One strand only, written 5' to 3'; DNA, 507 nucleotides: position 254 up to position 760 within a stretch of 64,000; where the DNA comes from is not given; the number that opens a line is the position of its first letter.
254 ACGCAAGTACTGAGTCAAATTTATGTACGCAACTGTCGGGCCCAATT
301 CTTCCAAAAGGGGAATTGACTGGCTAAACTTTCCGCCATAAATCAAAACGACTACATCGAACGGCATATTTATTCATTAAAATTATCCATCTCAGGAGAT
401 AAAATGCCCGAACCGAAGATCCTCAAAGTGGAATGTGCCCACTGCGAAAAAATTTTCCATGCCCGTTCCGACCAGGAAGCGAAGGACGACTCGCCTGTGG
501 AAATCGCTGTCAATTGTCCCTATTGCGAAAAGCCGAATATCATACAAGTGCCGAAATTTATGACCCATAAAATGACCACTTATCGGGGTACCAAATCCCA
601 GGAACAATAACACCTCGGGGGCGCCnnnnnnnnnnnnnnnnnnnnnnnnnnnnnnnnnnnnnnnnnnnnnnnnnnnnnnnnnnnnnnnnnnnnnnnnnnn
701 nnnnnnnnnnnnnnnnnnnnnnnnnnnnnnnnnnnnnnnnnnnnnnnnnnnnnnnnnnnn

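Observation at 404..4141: Zn-ribbon gene + CHAT-protease/NB-ARC/TPR STAND gene: candidate conflict (defence / programmed-death) module on a GC-rich islet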

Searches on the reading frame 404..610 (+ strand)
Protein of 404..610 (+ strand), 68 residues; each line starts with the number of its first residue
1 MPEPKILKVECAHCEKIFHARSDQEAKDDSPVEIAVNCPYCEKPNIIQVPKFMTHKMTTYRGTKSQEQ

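Call 8: search_protein_families(library=padloc, proteins=[window:404-610:+], max_evalue=0.01)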
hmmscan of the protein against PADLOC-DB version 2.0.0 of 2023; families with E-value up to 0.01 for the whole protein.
window:404-610:+ (68 aa): 1 family
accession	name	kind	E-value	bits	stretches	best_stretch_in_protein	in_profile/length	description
PDLC04447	PDC-M14A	-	0.0017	16.7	1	8-42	19-50/152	-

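Call 9: search_protein_families(library=ncbifam, proteins=[window:404-610:+], max_evalue=0.01)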
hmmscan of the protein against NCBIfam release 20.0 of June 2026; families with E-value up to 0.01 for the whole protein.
window:404-610:+ (68 aa): 0 families

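Call 10: search_protein_families(library=pfam, proteins=[window:404-610:+], max_evalue=0.01)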
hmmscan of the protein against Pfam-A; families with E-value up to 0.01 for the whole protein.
window:404-610:+ (68 aa): 7 families
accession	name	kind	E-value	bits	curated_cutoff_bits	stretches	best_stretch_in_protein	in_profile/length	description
PF23454.1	Zn_ribbon_Brz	-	0.0026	18.7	27.9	0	36-60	6-30/58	Transcriptional regulator Brz zinc beta ribbon domain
PF05605.18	zf-Di19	-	0.0031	18.2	27.5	0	36-61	3-26/54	Drought induced 19 protein (Di19), zinc-binding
PF25412.1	zf-C2H2_ZNF592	-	0.0032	17.7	27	0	32-44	3-15/45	ZNF592-like C2H2 zinc finger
PF02748.20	PyrI_C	-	0.0037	17.5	23.4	0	33-44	31-42/48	Aspartate carbamoyltransferase regulatory chain, metal binding domain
PF14255.11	Cys_rich_CPXG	-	0.0048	17.2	25.2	0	9-49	1-38/52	Cysteine-rich CPXCG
PF02892.21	zf-BED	-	0.0065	16.9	20.6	0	8-20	16-28/44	BED zinc finger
PF23451.1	Zn_ribbon_PaaD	-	0.0092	16.1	27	0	27-45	6-24/53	PaaD zinc beta ribbon domain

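Call 31: find_homologous_proteins(query=A1, max_evalue=0.01)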
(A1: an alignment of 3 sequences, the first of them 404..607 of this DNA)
Query A1 (3 sequences) (68 aa, profile of the alignment): 4 proteins with E <= 0.01 among 8 candidates.
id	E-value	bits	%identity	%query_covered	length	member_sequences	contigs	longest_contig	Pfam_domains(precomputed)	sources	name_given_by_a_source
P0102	4.7e-38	147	100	100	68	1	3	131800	-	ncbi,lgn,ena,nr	ncbi:MAG: hypothetical protein H6696_17415 [Deferribacteres bacterium]|nr:hypothetical protein [cand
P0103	2.8e-37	144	78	100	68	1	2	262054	-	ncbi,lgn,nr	ncbi:MAG: hypothetical protein DWQ05_13385 [Calditrichaeota bacterium]|nr:MAG: hypothetical protein 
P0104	4.1e-30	121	40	84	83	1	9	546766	-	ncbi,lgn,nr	ncbi:MAG: hypothetical protein ONB48_13620 [candidate division KSB1 bacterium]|nr:hypothetical prote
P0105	6.6e-24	101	37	96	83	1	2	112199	-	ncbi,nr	ncbi:MAG: hypothetical protein ONB46_11880 [candidate division KSB1 bacterium]|nr:hypothetical prote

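Call 42: search_protein_representatives(alignment_id=A4)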
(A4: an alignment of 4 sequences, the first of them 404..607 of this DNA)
Query: 4 sequences, 83 profile positions. Proteins with E-value up to 0.001 (for the whole library): 35; up to 1e-10: 10; up to 1e-30: 0. The best 35 are listed.
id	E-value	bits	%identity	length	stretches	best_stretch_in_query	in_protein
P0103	1.6e-30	121.2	-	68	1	6-75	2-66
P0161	1.4e-21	92.5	-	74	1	5-81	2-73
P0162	8.1e-19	83.7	-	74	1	1-75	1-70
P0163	4.3e-18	81.4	-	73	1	1-75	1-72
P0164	1.8e-15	73.0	-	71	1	10-73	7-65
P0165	2.5e-14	69.3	-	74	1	1-75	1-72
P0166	1.9e-13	66.5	-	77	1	1-79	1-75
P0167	8.7e-13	64.4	-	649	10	45-64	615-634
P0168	4.1e-12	62.2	-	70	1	1-72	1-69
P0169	6.7e-11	58.3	-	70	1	5-73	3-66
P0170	1.1e-10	57.6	-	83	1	2-75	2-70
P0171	4.3e-10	55.8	-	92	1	7-74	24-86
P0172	5.6e-09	52.2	-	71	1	5-74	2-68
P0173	6.5e-09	52.0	-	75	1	6-72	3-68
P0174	1.7e-08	50.6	-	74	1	9-74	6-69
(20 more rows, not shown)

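Call 67: predict_structure(alignment_id=A8)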
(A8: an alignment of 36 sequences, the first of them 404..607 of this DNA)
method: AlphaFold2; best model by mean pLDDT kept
length: 68 residues; sequences in the alignment: 36
mean_pLDDT: 66.0   pTM: 0.46
mean pLDDT of the five models: 66.0, 66.0, 64.6, 64.1, 61.1
residues with pLDDT >= 90: 3; 70-90: 28; 50-70: 18; < 50: 19
segments of 3 or more residues with pLDDT < 50: 54-68
pLDDT, mean of each block of 10 residues (from residue 1): 66 86 57 79 78 47 45
secondary structure, 60 per line:
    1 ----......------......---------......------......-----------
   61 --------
elements in order: E5-10 E17-22 E32-37 E44-49

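Call 71: fold_search(model_id=the predicted structure, library=pdb)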
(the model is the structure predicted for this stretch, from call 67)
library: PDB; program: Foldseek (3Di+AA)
matches with E <= 10: 37; with E <= 0.001: 0
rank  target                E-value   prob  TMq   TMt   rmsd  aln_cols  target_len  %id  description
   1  3nff_A                1.7e+00  0.06  0.20  0.16  11.7        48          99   12  Crystal structure of extended Dimerization module of RNA polymerase I subcomplex A49/A34.5 (released 2010-09-08)
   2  9kbo_A                1.8e+00  0.54  0.44  0.12   3.4        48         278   12  Crystal structure of human Shiftless (SFL) containing phosphorylation sites Ser249, Thr250, Thr253 and Ser256 (released 2025-11-19)
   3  2e2z_MODEL_1_A        2.1e+00  0.47  0.50  0.36   3.2        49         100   16  Solution NMR structure of yeast Tim15, co-chaperone of mitochondrial Hsp70 (released 2007-10-09)
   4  6skf_Ax               2.2e+00  0.23  0.39  0.43   6.2        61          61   20  Cryo-EM Structure of T. kodakarensis 70S ribosome (released 2020-07-29)
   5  3nff_C                2.5e+00  0.04  0.20  0.16  11.8        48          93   12  Crystal structure of extended Dimerization module of RNA polymerase I subcomplex A49/A34.5 (released 2010-09-08)
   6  9kbo_B                3.2e+00  0.28  0.41  0.12   4.3        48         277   17  Crystal structure of human Shiftless (SFL) containing phosphorylation sites Ser249, Thr250, Thr253 and Ser256 (released 2025-11-19)
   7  6tmf_Y                3.4e+00  0.16  0.40  0.43   5.2        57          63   21  Structure of an archaeal ABCE1-bound ribosomal post-splitting complex (released 2020-02-12)
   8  2nb9_MODEL_1_A        3.9e+00  0.25  0.44  0.58   3.7        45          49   16  Solution structure of ZitP zinc finger (released 2016-12-14)
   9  9jko_A                4.4e+00  0.14  0.39  0.29   3.9        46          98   17  Crystal structure of the RNA- binding domain of human ZAR1 (released 2025-07-30)
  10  6wnz_B                4.4e+00  0.09  0.35  0.12   6.9        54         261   26  Structure of a dimer of the Sulfolobus solfataricus MCM N-terminal domain reveals potential role in MCM ring opening (released 2021-06-16)
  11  8hkx_S27E             4.7e+00  0.14  0.39  0.44   5.2        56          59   20  Cryo-EM Structures and Translocation Mechanism of Crenarchaeota Ribosome (released 2023-08-16)
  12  8qcq_1                5.4e+00  0.12  0.37  0.47   3.0        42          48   21  B. subtilis ApdA-stalled ribosomal complex (released 2024-03-20)
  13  3pmt                  5.4e+00  0.10  0.36  0.42   4.4        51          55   10  Crystal structure of the Tudor domain of human Tudor domain-containing protein 3 (released 2010-12-01)
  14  7msc_1                5.4e+00  0.09  0.34  0.42   3.7        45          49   18  Mtb 70SIC in complex with MtbEttA at Pre_R0 state (released 2022-02-02)
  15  4v8a_A6               5.4e+00  0.08  0.33  0.39   4.4        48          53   19  The structure of thermorubin in complex with the 70S ribosome from Thermus thermophilus. (released 2014-07-09)
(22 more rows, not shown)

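Call 74: search_protein_families(library=padloc, alignment_id=A8, max_evalue=0.1)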
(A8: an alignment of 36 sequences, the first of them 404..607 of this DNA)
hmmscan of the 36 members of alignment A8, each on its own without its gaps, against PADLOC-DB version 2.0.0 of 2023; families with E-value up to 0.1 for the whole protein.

A. member 1, window:404-607:+ (68 aa): 1 family
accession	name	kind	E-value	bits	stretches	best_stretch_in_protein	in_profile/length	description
PDLC04447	PDC-M14A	-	0.0017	16.7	1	8-42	19-50/152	-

B. families by the number of members that match (of 36 scanned): 9 families
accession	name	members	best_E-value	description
PDLC04447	PDC-M14A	12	8.6e-05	-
PDLC03494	REase_II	2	0.0054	Type II restriction enzyme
PDLC04271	PDC-M01B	1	0.0046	-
PDLC05058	PDC-S64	1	0.0047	-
PDLC05059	PDC-S64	1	0.0066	-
PDLC03346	MTase_II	1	0.015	Type II methyltransferase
PDLC02575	DrmA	1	0.043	DrmA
PDLC00315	PtuB1|PtuB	1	0.063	Unknown function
PDLC01721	typeIV_Cas8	1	0.072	Csf1_0_IV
